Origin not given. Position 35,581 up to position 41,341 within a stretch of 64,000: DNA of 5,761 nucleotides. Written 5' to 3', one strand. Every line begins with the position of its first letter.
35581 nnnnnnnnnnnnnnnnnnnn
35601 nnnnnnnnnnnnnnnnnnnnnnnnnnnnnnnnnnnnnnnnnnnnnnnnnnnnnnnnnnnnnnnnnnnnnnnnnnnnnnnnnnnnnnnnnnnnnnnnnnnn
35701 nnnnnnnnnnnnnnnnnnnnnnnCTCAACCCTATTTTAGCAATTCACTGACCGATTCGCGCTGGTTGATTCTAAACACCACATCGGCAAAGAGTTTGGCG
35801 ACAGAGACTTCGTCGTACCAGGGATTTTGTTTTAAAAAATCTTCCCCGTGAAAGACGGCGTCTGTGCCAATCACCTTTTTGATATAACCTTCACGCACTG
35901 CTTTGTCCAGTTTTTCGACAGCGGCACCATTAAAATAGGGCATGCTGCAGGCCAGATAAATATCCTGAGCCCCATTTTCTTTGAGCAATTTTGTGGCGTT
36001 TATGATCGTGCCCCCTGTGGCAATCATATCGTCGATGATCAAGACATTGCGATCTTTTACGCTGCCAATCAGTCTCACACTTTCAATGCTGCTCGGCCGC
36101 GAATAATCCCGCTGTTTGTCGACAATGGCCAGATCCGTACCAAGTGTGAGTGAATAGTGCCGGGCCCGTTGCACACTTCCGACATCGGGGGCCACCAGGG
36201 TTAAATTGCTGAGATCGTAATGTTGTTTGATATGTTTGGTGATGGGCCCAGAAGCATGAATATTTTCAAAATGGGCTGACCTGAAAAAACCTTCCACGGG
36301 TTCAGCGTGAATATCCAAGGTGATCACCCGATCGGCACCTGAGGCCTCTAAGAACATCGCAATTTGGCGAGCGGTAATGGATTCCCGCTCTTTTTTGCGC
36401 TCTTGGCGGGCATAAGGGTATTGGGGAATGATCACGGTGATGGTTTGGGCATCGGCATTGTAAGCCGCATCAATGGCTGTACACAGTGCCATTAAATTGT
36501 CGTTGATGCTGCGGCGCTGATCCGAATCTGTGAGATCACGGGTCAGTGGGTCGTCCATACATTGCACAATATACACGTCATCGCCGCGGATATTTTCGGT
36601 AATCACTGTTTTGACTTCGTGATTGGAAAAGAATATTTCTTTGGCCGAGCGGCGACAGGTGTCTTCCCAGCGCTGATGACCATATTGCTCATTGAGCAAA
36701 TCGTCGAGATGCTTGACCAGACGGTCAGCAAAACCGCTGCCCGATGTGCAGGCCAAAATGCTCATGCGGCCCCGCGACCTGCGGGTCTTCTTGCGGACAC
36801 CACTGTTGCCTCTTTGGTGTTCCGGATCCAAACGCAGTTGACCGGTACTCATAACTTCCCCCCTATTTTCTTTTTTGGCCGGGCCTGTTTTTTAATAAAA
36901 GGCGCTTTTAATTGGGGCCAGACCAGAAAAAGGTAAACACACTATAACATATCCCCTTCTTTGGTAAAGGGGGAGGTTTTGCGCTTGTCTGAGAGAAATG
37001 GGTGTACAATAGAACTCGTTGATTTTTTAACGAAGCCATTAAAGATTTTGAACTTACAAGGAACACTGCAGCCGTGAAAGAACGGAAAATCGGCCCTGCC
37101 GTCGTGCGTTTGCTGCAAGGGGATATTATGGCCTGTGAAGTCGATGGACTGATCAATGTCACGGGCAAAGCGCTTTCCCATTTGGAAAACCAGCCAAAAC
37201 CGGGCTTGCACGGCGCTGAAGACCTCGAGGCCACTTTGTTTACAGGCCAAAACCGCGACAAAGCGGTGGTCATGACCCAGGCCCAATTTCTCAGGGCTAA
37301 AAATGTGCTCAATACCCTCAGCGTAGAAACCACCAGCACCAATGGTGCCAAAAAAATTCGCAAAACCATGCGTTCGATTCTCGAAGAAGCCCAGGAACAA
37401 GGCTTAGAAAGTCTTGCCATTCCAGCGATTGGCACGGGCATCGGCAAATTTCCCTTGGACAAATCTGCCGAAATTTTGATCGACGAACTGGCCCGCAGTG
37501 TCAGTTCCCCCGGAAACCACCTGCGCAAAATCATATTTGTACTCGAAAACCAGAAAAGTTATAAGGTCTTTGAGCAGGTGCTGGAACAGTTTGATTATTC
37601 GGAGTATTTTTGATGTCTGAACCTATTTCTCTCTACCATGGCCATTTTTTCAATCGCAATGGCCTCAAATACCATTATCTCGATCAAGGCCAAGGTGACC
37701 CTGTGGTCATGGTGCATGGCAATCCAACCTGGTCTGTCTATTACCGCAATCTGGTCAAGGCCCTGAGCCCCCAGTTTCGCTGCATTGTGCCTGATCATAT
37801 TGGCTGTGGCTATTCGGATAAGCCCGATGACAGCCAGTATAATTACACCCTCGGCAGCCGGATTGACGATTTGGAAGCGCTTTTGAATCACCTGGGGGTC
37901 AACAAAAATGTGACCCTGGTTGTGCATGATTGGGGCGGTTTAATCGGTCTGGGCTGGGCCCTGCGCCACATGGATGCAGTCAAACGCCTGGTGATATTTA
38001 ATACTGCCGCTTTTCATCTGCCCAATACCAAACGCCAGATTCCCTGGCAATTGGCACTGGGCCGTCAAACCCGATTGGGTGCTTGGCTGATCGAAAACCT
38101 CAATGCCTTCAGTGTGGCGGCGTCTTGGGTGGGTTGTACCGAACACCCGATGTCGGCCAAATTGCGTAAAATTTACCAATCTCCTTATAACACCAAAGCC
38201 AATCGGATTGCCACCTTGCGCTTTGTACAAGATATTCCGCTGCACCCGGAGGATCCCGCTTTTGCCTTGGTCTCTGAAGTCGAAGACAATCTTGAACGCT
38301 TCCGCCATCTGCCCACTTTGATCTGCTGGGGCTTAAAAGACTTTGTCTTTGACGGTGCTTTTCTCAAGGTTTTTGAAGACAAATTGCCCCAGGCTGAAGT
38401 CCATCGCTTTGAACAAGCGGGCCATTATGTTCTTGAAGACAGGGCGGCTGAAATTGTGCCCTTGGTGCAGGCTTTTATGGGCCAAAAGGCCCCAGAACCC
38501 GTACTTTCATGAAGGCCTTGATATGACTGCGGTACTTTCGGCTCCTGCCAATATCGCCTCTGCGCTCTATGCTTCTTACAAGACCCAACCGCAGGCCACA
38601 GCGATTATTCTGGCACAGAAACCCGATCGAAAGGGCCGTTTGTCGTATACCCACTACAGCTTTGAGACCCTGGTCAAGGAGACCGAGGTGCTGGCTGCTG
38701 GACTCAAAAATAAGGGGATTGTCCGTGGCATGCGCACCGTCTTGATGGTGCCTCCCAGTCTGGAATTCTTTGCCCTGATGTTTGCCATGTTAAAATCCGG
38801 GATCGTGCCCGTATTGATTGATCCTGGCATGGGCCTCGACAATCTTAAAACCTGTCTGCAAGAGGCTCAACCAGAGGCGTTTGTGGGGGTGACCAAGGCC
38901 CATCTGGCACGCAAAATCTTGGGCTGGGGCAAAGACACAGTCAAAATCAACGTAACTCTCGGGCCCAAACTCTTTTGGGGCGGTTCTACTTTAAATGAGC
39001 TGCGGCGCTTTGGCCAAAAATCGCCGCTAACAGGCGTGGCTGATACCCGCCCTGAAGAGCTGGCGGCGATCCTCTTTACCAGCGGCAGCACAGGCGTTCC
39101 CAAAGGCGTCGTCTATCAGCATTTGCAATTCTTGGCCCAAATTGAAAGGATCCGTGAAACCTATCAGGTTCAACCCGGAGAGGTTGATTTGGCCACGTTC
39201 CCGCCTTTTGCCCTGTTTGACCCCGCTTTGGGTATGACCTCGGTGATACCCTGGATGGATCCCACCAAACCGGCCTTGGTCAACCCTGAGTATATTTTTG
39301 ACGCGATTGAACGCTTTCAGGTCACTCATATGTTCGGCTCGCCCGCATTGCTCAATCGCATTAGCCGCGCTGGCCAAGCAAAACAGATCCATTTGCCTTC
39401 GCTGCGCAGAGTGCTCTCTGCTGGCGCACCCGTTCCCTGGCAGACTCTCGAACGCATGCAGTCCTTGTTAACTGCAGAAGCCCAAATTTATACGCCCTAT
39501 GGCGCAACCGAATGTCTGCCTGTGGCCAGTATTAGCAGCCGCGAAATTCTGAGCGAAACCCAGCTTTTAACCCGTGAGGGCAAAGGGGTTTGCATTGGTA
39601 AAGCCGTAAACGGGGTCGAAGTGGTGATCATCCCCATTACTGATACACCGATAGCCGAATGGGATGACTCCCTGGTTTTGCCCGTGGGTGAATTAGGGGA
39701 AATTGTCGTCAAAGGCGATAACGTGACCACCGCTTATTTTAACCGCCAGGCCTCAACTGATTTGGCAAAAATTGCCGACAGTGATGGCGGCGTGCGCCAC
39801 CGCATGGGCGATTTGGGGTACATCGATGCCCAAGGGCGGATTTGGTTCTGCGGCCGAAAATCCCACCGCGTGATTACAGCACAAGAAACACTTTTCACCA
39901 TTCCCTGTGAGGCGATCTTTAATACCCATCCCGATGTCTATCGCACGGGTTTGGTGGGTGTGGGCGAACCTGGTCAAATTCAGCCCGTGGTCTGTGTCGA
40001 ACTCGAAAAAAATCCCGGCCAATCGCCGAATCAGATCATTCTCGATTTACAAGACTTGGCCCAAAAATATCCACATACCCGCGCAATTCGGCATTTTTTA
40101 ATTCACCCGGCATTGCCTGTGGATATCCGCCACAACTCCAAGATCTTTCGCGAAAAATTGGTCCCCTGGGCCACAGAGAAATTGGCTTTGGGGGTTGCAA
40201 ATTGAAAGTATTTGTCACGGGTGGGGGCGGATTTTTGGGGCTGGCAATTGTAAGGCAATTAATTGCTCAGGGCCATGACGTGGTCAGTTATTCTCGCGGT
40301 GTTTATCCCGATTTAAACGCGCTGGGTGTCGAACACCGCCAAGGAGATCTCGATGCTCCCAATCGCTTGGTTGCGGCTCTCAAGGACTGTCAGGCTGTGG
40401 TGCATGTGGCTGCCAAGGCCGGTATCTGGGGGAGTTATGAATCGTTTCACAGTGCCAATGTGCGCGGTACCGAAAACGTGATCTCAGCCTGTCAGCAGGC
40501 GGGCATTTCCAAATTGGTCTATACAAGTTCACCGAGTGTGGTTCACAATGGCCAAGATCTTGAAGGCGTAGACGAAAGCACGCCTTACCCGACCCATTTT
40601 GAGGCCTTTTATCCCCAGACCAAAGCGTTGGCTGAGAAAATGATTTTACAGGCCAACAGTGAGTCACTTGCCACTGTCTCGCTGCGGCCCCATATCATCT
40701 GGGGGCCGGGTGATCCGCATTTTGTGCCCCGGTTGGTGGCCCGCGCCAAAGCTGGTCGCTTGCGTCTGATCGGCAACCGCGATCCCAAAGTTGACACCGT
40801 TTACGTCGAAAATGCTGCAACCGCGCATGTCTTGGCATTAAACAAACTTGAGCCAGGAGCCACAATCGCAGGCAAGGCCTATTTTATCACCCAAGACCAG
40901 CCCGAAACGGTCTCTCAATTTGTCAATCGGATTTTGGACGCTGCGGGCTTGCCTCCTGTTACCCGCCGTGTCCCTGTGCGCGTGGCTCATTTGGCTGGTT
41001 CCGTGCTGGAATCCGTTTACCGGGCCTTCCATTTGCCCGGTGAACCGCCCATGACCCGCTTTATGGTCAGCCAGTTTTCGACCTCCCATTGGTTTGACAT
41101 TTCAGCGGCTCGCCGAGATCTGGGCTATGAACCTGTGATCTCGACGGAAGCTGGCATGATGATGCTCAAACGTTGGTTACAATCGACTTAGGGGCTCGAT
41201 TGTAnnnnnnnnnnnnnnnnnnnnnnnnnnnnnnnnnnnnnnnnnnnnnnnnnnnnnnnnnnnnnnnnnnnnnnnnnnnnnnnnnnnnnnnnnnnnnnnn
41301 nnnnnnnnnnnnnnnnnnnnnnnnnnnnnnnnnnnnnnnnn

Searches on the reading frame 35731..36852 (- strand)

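Call 55: search_protein_families(library=pfam, proteins=[window:35731-36852:-], max_evalue=0.001)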
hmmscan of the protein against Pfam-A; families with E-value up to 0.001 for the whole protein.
window:35731-36852:- (373 aa): 4 families
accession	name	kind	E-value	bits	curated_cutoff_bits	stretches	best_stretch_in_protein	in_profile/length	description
PF13793.12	Pribosyltran_N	-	8.1e-27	93.8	25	1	32-172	3-117/117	N-terminal domain of ribose phosphate pyrophosphokinase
PF00156.33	Pribosyltran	-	1.6e-18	67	26.3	1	206-322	20-140/158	Phosphoribosyl transferase domain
PF14572.12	Pribosyl_synth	-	2.3e-12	47.7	27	1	259-372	75-183/184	Phosphoribosyl synthetase-associated domain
PF14681.12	UPRTase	-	6.6e-06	26.2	27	1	259-304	112-159/206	Uracil phosphoribosyltransferase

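Call 75: search_protein_families(library=ncbifam, proteins=[window:35731-36852:-], max_evalue=1e-10)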
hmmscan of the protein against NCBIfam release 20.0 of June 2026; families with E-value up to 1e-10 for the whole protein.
window:35731-36852:- (373 aa): 11 families
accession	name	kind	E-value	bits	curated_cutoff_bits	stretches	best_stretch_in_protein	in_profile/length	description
TIGR01251.1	ribP_PPkin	subfamily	1.3e-92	310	113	1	71-372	28-308/309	ribose-phosphate diphosphokinase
NF005299.0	PRK06827.1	subfamily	1.5e-88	297.1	327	1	28-372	7-368/383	phosphoribosylpyrophosphate synthetase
NF002320.0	PRK01259.1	subfamily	1.1e-74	251.7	297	1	74-372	37-314/316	ribose-phosphate diphosphokinase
NF002844.0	PRK03092.1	equivalog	1.6e-62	211.7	438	1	73-372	41-322/326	ribose-phosphate diphosphokinase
NF002618.0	PRK02269.1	equivalog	1.2e-59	202.5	460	1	75-372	37-316/321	ribose-phosphate diphosphokinase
NF002758.0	PRK02812.1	equivalog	8.3e-56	189.5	518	1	75-372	53-329/330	ribose-phosphate pyrophosphokinase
NF001815.0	PRK00553.1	equivalog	8.7e-55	186.1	484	1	76-371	42-320/332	ribose-phosphate pyrophosphokinase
NF002686.0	PRK02458.1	equivalog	1.8e-50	172.2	506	1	75-372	41-316/323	ribose-phosphate diphosphokinase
NF003428.0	PRK04923.1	equivalog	1.7e-49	168.7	536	1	75-371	38-316/319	ribose-phosphate diphosphokinase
NF002095.0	PRK00934.1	equivalog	1.8e-49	168.4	296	1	111-333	54-267/287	ribose-phosphate diphosphokinase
NF005537.0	PRK07199.1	subfamily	1.1e-26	93.6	322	1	116-337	61-277/301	ribose-phosphate diphosphokinase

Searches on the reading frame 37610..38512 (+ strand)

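Call 55: search_protein_families(library=pfam, proteins=[window:37610-38512:+], max_evalue=0.001)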
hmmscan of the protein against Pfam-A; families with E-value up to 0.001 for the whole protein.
window:37610-38512:+ (300 aa): 3 families
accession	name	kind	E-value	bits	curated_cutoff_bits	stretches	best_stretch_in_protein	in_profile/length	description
PF00561.26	Abhydrolase_1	-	9.2e-35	120.9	25.8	1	31-278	2-244/245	alpha/beta hydrolase fold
PF12697.13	Abhydrolase_6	-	2.6e-18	67.9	26.3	1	32-283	1-215/217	Alpha/beta hydrolase family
PF12146.15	Hydrolase_4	-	3.9e-13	49.7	27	1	32-278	7-238/239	Serine aminopeptidase, S33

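Call 75: search_protein_families(library=ncbifam, proteins=[window:37610-38512:+], max_evalue=1e-10)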
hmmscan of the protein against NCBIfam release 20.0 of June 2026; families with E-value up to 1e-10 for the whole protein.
window:37610-38512:+ (300 aa): 17 families
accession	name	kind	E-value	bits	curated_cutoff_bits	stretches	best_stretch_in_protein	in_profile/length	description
NF002938.0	PRK03592.1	equivalog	2.2e-50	171.7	241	1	17-293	18-292/298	haloalkane dehalogenase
NF002043.0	PRK00870.1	subfamily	1.7e-42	145.9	265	1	17-292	32-300/302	haloalkane dehalogenase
NF002873.0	PRK03204.1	equivalog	1.8e-34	119.4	466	1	11-283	16-278/286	haloalkane dehalogenase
TIGR01250.1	pro_imino_pep_2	subfamily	2.3e-19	70.1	167.65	1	25-133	21-130/288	proline iminopeptidase-family hydrolase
NF045632.1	hydroxlase_HsaD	equivalog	3.3e-19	68.9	400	1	18-133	23-138/290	4,5:9,10-diseco-3-hydroxy-5,9,17-trioxoandrosta-1(10),2-diene-4-oate hydrolase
NF050089.1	i_nPHAscl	equivalog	1.6e-16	60.2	300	1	17-134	5-119/288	intracellular short-chain-length polyhydroxyalkanoate depolymerase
TIGR02427.1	protocat_pcaD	equivalog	2.4e-15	56.6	255.85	1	39-134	23-114/251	3-oxoadipate enol-lactonase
NF045948.1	ProImpepThrmp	equivalog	3e-15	56.4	500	1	14-132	7-128/291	proline iminopeptidase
NF004514.1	PRK05855.1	equivalog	6.3e-15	54.8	455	1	28-132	21-123/578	SDR family oxidoreductase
TIGR03611.1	RutD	equivalog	7e-15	55.1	238.5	1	27-198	11-177/258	pyrimidine utilization protein D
NF051487.1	bifunc_PcaCD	exception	4.5e-14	52.4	430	1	27-143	168-282/413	bifunctional 4-carboxymuconolactone decarboxylase/3-oxoadipate enol-lactonase PcaCD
NF045945.1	ProImpepLactob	equivalog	9.4e-14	51.6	400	0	28-132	26-131/293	proline iminopeptidase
TIGR03056.1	bchO_mg_che_rel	equivalog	2.8e-13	49.5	172.55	1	17-137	14-133/278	alpha/beta fold hydrolase BchO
TIGR03343.1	biphenyl_bphD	equivalog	3.6e-13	49.4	462.15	1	19-290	20-280/282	2-hydroxy-6-oxo-6-phenylhexa-2,4-dienoate hydrolase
NF011457.0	PRK14875.1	equivalog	2.6e-12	46.4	307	0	22-133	123-232/372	acetoin dehydrogenase dihydrolipoyllysine-residue acetyltransferase subunit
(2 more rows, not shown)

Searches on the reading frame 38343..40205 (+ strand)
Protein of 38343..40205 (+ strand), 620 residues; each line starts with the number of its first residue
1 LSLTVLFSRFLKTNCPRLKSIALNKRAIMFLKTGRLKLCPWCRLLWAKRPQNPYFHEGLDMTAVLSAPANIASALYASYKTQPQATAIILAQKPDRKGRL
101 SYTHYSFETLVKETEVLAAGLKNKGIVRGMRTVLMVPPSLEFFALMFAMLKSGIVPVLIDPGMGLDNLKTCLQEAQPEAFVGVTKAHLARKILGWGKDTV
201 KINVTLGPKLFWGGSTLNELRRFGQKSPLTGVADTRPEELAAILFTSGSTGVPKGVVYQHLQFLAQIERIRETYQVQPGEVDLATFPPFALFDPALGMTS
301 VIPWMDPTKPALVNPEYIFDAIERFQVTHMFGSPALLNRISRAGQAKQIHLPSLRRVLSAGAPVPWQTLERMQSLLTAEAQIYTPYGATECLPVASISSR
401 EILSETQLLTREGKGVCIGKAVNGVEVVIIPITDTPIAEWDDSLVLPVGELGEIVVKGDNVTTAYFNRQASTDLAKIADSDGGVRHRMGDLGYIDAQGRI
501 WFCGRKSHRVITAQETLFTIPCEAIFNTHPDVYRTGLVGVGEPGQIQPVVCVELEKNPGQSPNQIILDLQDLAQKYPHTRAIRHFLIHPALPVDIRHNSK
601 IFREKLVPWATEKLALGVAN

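Call 55: search_protein_families(library=pfam, proteins=[window:38343-40205:+], max_evalue=0.001)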
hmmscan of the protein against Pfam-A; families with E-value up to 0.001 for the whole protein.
window:38343-40205:+ (620 aa): 1 family
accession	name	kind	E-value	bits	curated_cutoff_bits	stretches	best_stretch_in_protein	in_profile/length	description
PF00501.34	AMP-binding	-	1.7e-55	188.9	29.9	1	80-466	6-384/384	AMP-binding enzyme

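Call 75: search_protein_families(library=ncbifam, proteins=[window:38343-40205:+], max_evalue=1e-10)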
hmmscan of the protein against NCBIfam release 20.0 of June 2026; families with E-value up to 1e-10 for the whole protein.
window:38343-40205:+ (620 aa): 81 families (the best 25 are shown)
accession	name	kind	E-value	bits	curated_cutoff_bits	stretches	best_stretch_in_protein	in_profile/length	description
NF006754.0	PRK09274.1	equivalog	1.2e-226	753.2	478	1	68-614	4-551/555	fatty acid CoA ligase family protein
NF045786.1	OlefBLtnSynXan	equivalog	6.6e-208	691.6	900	1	70-612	2-543/544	olefin beta-lactone synthetase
NF045785.1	OlefBLtnSynShew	equivalog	3e-202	672.9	850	1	69-610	1-551/552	olefin beta-lactone synthetase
NF004837.0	PRK06187.1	subfamily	3.7e-52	177.3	476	1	67-569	6-486/531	long-chain-fatty-acid--CoA ligase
TIGR01733.1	AA-adenyl-dom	subfamily_domain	2.7e-42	145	317.4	1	106-510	1-382/409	amino acid adenylation domain-containing protein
NF005801.1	PRK07656.1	equivalog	8e-34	117.1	657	1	104-542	26-439/500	FadD3 family acyl-CoA ligase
NF006182.0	PRK08316.1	subfamily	8.1e-34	117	663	1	71-557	13-468/523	fatty acyl-CoA synthetase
NF006181.0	PRK08314.1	subfamily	1.4e-32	112.7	705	1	231-545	197-491/563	long-chain-fatty-acid--CoA ligase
NF004758.0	PRK06087.1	equivalog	1.4e-31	109.6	736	1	103-540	49-467/548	medium-chain fatty-acid--CoA ligase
NF052269.1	Staph_lig_FadD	equivalog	3.1e-30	105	650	1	102-544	25-431/499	long-chain-fatty-acid--CoA ligase FadD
NF005702.0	PRK07514.1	subfamily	4.6e-30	104.4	558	1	102-579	27-474/506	malonyl-CoA synthase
NF006386.0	PRK08633.1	equivalog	1.5e-29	102.4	1221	1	233-507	777-1042/1147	acyl-[ACP]--phospholipid O-acyltransferase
NF009233.0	PRK12583.1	subfamily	2.2e-29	102.3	832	1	237-541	200-485/558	fatty acid CoA ligase family protein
TIGR01923.1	menE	equivalog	3.2e-29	102.1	330.15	1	106-576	1-417/442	o-succinylbenzoate--CoA ligase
TIGR03098.1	ligase_PEP_1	hypoth_equivalog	3.3e-29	101.7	592.35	1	75-557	6-469/517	acyl-CoA ligase (AMP-forming), exosortase A system-associated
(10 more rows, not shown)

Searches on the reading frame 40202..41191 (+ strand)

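Call 55: search_protein_families(library=pfam, proteins=[window:40202-41191:+], max_evalue=0.001)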
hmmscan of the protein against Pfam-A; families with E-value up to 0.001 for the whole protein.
window:40202-41191:+ (329 aa): 8 families
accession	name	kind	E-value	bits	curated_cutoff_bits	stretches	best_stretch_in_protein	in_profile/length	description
PF01073.25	3Beta_HSD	-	1.9e-58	198.1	22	1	5-252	2-272/280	3-beta hydroxysteroid dehydrogenase/isomerase family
PF01370.27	Epimerase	-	8.3e-36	124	20.9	1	3-218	1-230/240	NAD dependent epimerase/dehydratase family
PF07993.18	NAD_binding_4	-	1.6e-17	64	20.1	1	60-171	86-210/258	Male sterility protein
PF16363.11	GDP_Man_Dehyd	-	6.9e-16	59.1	27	1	4-319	1-329/332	GDP-mannose 4,6 dehydratase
PF04321.23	RmlD_sub_bind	-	7.6e-15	55.2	27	1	1-254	1-236/287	RmlD substrate binding domain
PF13460.12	NAD_binding_10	-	8.4e-14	52.3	27.2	1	7-148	1-131/184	NAD(P)H-binding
PF05368.20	NmrA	-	2.3e-07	31.1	27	1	2-113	4-110/298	NmrA-like family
PF02719.21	Polysacc_synt_2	-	3e-06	27.1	20.2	1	3-111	1-129/293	Polysaccharide biosynthesis protein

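Call 75: search_protein_families(library=ncbifam, proteins=[window:40202-41191:+], max_evalue=1e-10)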
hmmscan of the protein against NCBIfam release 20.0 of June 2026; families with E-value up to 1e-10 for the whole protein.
window:40202-41191:+ (329 aa): 10 families
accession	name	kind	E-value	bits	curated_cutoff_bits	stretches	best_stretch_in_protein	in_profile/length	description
NF042422.1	oxyalk_red_OleD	equivalog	2.4e-132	441.3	580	1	1-325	1-327/329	2-alkyl-3-oxoalkanoate reductase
NF042423.1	oxyalk_red_Shew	equivalog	7e-131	436.2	580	1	2-321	10-330/331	2-alkyl-3-oxoalkanoate reductase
TIGR03466.1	HpnA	hypoth_equivalog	2.1e-43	148.5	367.65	1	1-327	1-322/327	hopanoid-associated sugar epimerase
NF052578.1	StrlDmthSdmBMthl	equivalog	2.3e-25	90.1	600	1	1-317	1-314/328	sterol demethylase protein SdmB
TIGR04180.1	EDH_00030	hypoth_equivalog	1.6e-19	70.1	475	1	3-212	1-224/297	NAD-dependent 4,6-dehydratase LegB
TIGR01179.1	galE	equivalog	2.3e-18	66.1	262.3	1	2-249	1-276/332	UDP-glucose 4-epimerase GalE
TIGR01746.1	Thioester-redct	subfamily_domain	1.1e-17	64.4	213.35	1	61-168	87-197/371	thioester reductase domain-containing protein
NF058621.1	DiazavRedAvaA7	equivalog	9.1e-13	48.5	400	1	1-263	1-262/304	3-diazoavenalumate denitrifying reductase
NF004520.0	PRK05865.1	equivalog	2.1e-12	45.8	1509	1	1-206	1-164/854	sugar epimerase family protein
TIGR01181.1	dTDP_gluc_dehyt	equivalog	2.7e-11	43.1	365.1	1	3-249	2-262/321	dTDP-glucose 4,6-dehydratase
